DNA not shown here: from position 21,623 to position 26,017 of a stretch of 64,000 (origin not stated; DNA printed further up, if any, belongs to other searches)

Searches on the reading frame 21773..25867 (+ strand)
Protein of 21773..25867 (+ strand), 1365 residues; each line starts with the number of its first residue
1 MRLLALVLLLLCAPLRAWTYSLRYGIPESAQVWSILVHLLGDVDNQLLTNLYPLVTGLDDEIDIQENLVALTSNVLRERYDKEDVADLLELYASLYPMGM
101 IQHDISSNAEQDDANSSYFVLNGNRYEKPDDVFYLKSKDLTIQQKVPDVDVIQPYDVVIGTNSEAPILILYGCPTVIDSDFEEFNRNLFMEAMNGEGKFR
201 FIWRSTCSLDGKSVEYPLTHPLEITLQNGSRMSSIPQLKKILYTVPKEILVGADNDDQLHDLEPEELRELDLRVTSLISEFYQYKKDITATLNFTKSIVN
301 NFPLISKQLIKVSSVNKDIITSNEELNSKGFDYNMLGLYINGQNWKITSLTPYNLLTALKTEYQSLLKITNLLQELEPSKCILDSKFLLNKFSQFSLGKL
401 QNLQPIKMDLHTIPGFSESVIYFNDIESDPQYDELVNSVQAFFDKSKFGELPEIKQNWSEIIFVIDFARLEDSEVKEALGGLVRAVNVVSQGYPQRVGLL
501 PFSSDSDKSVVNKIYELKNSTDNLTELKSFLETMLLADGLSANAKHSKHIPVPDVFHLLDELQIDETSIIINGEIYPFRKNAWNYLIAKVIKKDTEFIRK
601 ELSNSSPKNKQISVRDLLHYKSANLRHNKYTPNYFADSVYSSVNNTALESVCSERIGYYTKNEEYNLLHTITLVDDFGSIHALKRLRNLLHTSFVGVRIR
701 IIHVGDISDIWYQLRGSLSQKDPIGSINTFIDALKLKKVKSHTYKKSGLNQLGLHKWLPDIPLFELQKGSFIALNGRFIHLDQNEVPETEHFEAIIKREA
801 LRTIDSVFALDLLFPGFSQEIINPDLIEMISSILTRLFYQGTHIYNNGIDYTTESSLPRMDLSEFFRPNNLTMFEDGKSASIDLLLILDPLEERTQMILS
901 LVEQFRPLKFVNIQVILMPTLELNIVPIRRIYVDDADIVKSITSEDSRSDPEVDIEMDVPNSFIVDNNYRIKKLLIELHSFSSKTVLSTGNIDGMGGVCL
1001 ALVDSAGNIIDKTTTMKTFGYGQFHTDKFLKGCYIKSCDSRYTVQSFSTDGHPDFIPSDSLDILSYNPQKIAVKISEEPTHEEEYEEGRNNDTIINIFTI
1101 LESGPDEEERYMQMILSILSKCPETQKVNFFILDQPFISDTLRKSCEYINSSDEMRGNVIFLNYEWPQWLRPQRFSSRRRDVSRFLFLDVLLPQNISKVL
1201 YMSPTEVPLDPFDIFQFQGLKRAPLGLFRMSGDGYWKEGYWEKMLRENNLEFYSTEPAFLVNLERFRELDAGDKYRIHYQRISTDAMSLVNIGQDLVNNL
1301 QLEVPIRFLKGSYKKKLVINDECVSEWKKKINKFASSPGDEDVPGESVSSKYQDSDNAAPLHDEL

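Call 44: search_protein_families(library=pfam, proteins=[window:21773-25867:+])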
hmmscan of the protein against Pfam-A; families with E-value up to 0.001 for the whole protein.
window:21773-25867:+ (1365 aa): 3 families
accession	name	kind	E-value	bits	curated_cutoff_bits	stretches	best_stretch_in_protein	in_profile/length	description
PF18404.7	Glyco_transf_24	-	1.8e-34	119.8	25.7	1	1095-1313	1-217/268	Glucosyltransferase 24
PF18402.7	Thioredoxin_14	-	1.7e-19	71.3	30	1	418-536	11-126/255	Thioredoxin-like domain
PF18401.7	Thioredoxin_13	-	6.1e-12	46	26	1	256-378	3-118/136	Thioredoxin-like domain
